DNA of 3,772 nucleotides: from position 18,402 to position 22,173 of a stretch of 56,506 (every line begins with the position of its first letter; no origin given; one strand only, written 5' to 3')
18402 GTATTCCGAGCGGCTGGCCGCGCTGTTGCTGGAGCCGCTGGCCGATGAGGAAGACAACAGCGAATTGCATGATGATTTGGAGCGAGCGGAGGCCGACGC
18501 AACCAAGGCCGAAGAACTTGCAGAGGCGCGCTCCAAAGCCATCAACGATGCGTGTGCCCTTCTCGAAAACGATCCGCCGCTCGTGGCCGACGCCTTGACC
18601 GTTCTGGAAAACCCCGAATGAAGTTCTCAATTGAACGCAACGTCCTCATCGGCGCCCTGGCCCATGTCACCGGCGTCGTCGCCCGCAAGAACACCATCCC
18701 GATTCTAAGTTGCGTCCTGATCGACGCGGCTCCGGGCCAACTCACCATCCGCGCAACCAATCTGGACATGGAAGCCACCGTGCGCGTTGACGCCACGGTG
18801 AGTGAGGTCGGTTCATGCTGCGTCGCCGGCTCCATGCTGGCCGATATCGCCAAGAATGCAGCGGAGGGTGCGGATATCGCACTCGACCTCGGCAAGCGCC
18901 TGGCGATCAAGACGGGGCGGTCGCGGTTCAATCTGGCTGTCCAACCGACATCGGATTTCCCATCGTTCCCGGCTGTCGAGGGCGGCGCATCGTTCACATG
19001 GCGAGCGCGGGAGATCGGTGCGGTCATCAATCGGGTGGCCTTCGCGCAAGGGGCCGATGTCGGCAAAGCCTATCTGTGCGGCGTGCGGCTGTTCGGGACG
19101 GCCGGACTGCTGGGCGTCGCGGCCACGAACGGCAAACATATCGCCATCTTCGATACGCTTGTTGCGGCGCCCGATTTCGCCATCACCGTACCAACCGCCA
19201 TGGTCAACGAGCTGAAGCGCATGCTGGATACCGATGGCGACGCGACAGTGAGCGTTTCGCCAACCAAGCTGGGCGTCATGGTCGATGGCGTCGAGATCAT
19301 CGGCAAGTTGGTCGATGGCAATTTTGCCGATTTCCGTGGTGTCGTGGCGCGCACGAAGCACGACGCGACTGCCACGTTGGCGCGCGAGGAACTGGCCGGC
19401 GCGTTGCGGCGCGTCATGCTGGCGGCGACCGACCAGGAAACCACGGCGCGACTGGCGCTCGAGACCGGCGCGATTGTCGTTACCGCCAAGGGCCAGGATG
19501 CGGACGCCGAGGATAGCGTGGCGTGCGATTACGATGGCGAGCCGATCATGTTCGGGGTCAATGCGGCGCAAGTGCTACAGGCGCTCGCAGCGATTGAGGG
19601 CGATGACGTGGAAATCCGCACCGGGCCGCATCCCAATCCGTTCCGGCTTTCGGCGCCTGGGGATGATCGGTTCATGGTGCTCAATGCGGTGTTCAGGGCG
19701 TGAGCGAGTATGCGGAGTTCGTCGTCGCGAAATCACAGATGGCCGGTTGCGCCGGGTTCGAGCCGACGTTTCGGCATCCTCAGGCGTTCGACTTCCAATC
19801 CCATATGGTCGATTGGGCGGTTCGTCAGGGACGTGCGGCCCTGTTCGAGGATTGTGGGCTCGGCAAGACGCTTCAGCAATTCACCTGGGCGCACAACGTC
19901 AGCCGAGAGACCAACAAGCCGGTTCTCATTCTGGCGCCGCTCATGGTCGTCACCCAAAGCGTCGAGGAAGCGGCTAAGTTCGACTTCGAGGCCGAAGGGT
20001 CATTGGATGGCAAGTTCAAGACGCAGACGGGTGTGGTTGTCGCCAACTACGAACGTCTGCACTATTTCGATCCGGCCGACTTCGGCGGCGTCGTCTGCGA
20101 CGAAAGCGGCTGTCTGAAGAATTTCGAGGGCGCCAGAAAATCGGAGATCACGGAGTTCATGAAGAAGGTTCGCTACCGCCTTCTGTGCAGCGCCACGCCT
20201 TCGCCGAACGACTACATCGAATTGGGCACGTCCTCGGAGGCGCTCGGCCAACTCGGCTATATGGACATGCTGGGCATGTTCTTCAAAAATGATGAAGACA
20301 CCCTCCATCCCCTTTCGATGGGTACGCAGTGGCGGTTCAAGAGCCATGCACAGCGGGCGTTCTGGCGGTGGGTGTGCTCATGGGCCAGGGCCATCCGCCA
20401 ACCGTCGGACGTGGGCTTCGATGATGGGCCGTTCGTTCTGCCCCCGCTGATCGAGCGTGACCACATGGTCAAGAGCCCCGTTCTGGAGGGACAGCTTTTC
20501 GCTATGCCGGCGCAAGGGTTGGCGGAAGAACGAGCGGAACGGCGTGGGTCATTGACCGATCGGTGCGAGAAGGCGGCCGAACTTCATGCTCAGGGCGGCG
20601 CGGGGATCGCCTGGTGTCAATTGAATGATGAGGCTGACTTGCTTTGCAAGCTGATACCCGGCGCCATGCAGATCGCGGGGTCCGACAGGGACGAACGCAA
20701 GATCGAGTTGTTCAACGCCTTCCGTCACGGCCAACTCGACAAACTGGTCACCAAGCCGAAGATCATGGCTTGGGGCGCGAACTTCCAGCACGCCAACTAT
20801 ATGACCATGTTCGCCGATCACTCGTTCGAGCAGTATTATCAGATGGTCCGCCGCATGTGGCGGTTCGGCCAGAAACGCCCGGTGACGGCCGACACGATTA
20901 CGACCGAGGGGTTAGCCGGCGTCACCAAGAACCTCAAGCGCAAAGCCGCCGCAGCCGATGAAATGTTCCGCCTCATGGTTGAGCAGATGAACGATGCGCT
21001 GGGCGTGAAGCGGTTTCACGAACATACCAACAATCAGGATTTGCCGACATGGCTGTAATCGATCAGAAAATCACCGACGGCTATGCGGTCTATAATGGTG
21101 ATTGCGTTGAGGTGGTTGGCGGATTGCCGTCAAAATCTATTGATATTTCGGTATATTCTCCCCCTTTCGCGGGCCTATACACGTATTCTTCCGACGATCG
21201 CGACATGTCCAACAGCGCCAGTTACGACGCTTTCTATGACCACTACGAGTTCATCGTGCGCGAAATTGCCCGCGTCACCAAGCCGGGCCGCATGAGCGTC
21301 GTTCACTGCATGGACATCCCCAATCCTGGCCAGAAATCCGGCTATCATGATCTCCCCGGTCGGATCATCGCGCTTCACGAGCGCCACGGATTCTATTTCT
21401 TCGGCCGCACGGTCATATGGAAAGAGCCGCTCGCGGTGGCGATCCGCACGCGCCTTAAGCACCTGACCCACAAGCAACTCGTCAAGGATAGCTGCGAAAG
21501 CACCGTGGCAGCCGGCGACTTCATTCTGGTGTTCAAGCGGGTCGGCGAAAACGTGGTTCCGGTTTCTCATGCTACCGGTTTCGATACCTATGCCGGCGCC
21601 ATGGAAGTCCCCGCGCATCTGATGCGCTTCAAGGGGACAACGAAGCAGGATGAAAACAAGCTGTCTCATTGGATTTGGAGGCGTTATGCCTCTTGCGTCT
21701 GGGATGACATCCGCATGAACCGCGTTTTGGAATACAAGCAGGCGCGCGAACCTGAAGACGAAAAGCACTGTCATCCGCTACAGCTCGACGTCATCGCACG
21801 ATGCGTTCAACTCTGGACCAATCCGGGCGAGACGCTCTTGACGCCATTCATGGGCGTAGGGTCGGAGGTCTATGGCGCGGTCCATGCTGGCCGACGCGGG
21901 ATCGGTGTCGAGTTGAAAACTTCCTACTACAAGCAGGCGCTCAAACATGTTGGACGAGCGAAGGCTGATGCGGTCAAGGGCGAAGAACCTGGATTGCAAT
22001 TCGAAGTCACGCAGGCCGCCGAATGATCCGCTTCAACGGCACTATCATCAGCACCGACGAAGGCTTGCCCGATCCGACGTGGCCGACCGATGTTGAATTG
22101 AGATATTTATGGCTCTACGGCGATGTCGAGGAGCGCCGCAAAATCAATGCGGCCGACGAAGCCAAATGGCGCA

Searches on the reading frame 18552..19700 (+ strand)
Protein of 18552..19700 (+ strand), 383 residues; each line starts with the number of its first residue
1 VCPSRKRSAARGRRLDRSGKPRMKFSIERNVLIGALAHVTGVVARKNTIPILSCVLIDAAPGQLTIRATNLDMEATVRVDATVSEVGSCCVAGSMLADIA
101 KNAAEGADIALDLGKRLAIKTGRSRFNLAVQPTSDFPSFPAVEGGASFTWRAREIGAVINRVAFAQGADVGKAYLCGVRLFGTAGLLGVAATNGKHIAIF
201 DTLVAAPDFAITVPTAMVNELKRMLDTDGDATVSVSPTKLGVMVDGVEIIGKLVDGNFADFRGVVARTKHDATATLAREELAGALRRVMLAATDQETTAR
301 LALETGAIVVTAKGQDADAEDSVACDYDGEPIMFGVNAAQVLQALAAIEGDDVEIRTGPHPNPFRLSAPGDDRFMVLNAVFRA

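Call 12: search_protein_families(library=phrogs, proteins=[window:18552-19700:+], max_evalue=0.01)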
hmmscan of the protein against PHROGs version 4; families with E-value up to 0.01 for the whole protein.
window:18552-19700:+ (383 aa): 2 families
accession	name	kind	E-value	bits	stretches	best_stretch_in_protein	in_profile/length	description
phrog_947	-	DNA, RNA and nucleotide metabolism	4.6e-71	240.7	1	23-375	3-358/368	DNA polymerase processivity factor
phrog_3007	-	DNA, RNA and nucleotide metabolism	0.006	17.4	0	168-270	20-122/190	RusA-like Holliday junction resolvase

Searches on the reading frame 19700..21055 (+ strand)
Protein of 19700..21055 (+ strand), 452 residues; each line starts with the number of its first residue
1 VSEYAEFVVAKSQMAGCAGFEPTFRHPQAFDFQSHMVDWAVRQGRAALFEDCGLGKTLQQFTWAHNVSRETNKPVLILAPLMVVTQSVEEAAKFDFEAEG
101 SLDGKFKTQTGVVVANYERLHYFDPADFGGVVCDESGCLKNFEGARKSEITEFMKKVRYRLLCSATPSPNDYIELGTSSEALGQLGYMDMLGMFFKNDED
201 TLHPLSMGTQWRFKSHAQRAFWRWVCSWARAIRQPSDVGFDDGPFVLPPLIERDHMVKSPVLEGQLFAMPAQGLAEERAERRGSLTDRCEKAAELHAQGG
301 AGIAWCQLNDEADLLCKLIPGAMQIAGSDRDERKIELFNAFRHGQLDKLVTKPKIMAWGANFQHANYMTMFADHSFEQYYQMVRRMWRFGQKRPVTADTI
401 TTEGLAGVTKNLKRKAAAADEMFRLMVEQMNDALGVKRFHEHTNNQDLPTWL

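Call 12: search_protein_families(library=phrogs, proteins=[window:19700-21055:+], max_evalue=0.01)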
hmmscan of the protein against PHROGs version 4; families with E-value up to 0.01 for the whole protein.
window:19700-21055:+ (452 aa): 4 families
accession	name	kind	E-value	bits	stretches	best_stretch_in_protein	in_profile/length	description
phrog_62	-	DNA, RNA and nucleotide metabolism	5.9e-45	154.3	1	28-437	696-1147/1881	DNA helicase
phrog_16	-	DNA, RNA and nucleotide metabolism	2e-24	86.9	1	26-392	270-589/986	DNA helicase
phrog_11354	-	unknown function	0.00029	21.5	1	340-424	18-106/116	-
phrog_16259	-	DNA, RNA and nucleotide metabolism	0.0046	17.2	1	29-97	118-186/330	DNA helicase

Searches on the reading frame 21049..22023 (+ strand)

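Call 12: search_protein_families(library=phrogs, proteins=[window:21049-22023:+], max_evalue=0.01)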
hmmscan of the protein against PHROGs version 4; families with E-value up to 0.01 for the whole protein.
window:21049-22023:+ (325 aa): 11 families
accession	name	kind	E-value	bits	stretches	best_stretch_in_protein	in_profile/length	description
phrog_67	-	other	3.4e-33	116.7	1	10-313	122-355/743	DNA methyltransferase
phrog_16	-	DNA, RNA and nucleotide metabolism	7e-24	85.1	1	203-305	817-913/986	DNA helicase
phrog_498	-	other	3.4e-20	73.1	2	16-146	459-586/633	DNA methyltransferase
phrog_12517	-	unknown function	2.2e-12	47.8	1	16-146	164-291/316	-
phrog_6025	-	other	1.9e-10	41.7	1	11-129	11-113/192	DNA methyltransferase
phrog_3008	-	other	4.3e-09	37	1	246-306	156-216/244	DNA methyltransferase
phrog_18293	-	other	8.9e-09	36.3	1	227-306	35-112/119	methyltransferase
phrog_6952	-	other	3.1e-08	34.7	1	239-301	113-175/181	DNA methyltransferase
phrog_8769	-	other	0.00011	23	1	252-298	4-50/71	methyltransferase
phrog_23085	-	unknown function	0.0004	21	1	208-300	9-104/138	-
phrog_14488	-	other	0.0054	17.5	0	274-301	15-42/50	DNA methyltransferase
